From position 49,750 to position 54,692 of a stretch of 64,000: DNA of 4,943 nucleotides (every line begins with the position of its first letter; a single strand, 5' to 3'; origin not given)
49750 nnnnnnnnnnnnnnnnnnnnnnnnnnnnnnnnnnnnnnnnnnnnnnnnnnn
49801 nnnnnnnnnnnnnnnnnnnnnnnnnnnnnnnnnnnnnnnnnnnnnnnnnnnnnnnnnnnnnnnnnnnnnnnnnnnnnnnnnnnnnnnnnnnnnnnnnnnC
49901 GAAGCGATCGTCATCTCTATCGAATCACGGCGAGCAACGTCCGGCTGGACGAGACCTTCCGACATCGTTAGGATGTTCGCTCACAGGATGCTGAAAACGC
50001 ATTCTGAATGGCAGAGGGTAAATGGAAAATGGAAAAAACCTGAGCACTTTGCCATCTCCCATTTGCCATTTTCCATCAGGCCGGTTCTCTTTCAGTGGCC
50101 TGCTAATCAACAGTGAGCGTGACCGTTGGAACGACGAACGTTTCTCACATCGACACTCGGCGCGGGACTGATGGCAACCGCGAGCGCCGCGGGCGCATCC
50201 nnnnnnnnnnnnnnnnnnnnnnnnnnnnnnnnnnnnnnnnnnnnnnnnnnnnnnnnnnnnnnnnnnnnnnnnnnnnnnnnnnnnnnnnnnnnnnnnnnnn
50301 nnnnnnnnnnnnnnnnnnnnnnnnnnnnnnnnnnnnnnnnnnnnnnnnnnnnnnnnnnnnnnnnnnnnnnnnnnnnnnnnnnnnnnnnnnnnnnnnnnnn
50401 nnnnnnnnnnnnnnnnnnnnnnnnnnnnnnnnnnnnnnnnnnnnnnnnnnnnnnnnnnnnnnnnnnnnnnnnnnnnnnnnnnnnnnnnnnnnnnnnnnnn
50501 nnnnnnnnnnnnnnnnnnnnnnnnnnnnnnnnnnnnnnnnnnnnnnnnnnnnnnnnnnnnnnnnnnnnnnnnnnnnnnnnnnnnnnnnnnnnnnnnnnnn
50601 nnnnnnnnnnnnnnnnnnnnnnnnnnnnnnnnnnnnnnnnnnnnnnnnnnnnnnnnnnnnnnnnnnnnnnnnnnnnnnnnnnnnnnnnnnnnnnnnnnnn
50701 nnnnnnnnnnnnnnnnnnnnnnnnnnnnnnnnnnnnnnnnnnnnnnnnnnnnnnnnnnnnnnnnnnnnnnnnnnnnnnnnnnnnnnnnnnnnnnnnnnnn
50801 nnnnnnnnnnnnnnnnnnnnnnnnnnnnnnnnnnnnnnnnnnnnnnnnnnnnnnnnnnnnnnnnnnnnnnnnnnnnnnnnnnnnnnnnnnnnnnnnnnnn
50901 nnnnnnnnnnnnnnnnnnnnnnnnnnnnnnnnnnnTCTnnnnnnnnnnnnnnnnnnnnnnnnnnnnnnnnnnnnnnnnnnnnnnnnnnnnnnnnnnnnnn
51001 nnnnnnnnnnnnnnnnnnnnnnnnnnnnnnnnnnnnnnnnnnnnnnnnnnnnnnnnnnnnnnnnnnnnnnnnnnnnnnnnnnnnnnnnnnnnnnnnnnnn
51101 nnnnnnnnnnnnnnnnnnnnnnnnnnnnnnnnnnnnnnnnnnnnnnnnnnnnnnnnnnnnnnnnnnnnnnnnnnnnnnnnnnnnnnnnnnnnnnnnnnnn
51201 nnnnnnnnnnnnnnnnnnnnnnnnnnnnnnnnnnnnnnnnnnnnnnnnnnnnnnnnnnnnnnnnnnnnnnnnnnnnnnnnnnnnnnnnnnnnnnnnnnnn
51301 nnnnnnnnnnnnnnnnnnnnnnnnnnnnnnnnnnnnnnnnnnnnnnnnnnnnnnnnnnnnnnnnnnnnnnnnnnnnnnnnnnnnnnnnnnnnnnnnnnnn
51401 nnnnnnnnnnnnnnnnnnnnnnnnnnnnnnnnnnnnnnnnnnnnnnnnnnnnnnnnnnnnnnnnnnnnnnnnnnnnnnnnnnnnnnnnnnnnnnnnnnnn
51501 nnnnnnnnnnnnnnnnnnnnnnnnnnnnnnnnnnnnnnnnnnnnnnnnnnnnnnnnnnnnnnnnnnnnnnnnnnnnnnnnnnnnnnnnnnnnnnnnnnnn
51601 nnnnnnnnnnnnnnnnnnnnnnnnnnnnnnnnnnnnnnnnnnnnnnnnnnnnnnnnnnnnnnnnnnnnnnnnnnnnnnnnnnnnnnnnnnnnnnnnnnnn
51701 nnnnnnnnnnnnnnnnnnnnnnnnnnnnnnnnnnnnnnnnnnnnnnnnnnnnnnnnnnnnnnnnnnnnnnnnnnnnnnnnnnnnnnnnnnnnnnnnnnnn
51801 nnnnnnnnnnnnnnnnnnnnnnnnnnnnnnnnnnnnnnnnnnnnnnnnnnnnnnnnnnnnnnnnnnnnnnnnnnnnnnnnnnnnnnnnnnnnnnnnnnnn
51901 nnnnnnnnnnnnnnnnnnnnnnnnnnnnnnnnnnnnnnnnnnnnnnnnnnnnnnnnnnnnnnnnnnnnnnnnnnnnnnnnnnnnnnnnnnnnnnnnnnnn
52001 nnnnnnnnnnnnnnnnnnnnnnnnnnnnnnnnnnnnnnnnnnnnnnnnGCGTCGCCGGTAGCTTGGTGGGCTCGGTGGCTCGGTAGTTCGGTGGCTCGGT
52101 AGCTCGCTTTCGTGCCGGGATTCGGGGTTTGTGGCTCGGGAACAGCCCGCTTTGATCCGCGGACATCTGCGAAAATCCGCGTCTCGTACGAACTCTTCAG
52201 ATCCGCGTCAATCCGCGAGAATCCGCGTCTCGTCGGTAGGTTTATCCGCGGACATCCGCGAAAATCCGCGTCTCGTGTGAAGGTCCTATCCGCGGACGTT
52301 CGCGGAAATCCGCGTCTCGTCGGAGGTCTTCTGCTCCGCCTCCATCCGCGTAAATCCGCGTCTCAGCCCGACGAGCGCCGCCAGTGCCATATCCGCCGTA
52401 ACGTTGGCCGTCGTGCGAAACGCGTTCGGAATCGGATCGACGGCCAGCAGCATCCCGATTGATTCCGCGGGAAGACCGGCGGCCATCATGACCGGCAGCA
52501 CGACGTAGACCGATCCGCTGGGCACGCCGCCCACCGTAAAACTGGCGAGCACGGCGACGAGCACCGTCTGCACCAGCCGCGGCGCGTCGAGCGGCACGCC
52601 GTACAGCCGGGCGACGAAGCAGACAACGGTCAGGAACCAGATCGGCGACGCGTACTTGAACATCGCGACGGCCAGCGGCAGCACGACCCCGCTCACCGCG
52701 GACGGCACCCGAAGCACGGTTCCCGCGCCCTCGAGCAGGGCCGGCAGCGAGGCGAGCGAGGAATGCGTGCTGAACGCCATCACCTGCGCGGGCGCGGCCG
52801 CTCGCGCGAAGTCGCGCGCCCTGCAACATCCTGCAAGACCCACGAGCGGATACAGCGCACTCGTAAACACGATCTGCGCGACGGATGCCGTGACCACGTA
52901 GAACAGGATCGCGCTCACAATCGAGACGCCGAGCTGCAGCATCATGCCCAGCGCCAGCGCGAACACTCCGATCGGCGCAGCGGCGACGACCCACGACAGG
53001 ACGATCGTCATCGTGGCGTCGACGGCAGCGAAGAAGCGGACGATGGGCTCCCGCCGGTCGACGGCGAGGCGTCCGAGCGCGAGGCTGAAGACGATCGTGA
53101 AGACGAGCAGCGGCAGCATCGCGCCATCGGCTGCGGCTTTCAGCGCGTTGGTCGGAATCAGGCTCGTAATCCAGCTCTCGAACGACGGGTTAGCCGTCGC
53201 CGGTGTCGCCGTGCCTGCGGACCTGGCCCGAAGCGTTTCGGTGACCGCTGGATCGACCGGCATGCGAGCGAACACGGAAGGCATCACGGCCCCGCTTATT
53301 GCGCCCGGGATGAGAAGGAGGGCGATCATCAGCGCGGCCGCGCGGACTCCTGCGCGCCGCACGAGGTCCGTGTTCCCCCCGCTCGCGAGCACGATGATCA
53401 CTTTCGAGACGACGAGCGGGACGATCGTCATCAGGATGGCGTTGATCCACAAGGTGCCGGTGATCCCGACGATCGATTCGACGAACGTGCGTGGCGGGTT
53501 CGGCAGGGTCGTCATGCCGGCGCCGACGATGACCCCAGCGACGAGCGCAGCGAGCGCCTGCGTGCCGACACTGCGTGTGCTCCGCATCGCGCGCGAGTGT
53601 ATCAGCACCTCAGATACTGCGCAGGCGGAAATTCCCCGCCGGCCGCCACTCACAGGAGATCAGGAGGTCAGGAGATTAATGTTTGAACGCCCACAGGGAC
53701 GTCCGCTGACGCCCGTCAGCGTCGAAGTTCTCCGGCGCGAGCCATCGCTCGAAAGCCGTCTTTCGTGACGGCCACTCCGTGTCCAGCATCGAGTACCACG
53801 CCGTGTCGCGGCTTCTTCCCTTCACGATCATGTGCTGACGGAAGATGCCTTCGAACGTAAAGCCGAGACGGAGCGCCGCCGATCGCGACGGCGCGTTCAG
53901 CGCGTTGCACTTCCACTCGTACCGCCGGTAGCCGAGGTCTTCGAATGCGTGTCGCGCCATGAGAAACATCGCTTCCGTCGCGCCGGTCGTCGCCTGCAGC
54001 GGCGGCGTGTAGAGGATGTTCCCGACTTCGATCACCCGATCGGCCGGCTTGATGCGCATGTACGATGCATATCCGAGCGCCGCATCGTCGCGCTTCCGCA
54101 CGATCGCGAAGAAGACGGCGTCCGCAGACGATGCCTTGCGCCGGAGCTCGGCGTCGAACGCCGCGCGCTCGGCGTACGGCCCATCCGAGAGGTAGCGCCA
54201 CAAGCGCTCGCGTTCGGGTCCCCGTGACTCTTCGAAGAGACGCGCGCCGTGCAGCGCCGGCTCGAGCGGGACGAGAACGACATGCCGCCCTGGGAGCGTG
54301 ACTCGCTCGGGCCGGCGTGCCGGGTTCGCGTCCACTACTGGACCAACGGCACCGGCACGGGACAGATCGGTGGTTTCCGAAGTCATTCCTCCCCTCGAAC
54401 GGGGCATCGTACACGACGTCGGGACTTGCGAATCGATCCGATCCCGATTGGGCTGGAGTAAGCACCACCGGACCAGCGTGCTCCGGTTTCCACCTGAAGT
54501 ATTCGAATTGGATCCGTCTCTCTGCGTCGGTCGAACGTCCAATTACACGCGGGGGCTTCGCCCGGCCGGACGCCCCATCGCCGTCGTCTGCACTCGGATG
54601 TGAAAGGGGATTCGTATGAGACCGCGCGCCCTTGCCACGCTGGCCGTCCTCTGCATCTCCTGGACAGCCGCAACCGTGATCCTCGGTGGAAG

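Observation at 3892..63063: Window-wide pattern: most intergenic spacers carry private short-unit arrays arranged as self-complementary arms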

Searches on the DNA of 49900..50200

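Call 47: search_rna_families(source=window, start=49900, end=50200, threshold=evalue, max_evalue=10)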
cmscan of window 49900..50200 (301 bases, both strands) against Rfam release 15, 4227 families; matches with E-value up to 10: 1.
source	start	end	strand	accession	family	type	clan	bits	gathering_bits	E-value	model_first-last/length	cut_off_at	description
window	50038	50158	-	RF01932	bxd_4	Gene; lncRNA;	-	14.3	40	2.7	1-106/106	no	Bithoraxoid conserved region 4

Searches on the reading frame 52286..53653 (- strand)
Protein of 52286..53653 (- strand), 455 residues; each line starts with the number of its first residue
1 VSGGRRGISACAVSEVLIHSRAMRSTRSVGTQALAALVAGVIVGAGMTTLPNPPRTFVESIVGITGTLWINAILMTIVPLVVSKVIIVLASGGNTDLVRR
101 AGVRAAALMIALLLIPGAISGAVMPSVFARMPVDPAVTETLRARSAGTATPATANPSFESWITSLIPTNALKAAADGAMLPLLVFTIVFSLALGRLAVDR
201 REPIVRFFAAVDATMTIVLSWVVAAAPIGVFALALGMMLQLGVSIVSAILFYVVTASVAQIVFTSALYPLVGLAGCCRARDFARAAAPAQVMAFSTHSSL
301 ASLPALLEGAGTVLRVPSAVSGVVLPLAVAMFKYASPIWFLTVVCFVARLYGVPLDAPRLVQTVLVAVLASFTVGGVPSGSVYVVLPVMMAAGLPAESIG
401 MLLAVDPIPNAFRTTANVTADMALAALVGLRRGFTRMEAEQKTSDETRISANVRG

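Call 21: search_protein_families(library=pfam, proteins=[window:52286-53653:-])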
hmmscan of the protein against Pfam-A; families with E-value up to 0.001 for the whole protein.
window:52286-53653:- (455 aa): 1 family
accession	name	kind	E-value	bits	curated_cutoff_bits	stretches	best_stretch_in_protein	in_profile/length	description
PF00375.23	SDF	-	1e-68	232.6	27.9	1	31-428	3-384/387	Sodium:dicarboxylate symporter family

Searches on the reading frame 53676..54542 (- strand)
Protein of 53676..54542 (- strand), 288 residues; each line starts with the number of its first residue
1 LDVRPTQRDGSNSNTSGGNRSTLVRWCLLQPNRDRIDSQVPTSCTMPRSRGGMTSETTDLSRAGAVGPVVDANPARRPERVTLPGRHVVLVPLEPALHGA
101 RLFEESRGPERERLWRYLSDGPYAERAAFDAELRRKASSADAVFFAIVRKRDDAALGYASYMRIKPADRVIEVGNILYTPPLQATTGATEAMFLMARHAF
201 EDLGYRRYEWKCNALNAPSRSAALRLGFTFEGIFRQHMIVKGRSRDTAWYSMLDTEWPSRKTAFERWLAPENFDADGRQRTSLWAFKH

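Call 21: search_protein_families(library=pfam, proteins=[window:53676-54542:-])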
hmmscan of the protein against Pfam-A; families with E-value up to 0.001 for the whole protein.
window:53676-54542:- (288 aa): 2 families
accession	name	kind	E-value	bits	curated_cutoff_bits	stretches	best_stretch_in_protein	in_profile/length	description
PF13302.13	Acetyltransf_3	-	1.6e-13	52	25.4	1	89-229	3-138/138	Acetyltransferase (GNAT) domain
PF00583.31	Acetyltransf_1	-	4.6e-05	24.1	20.7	1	129-228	20-116/116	Acetyltransferase (GNAT) family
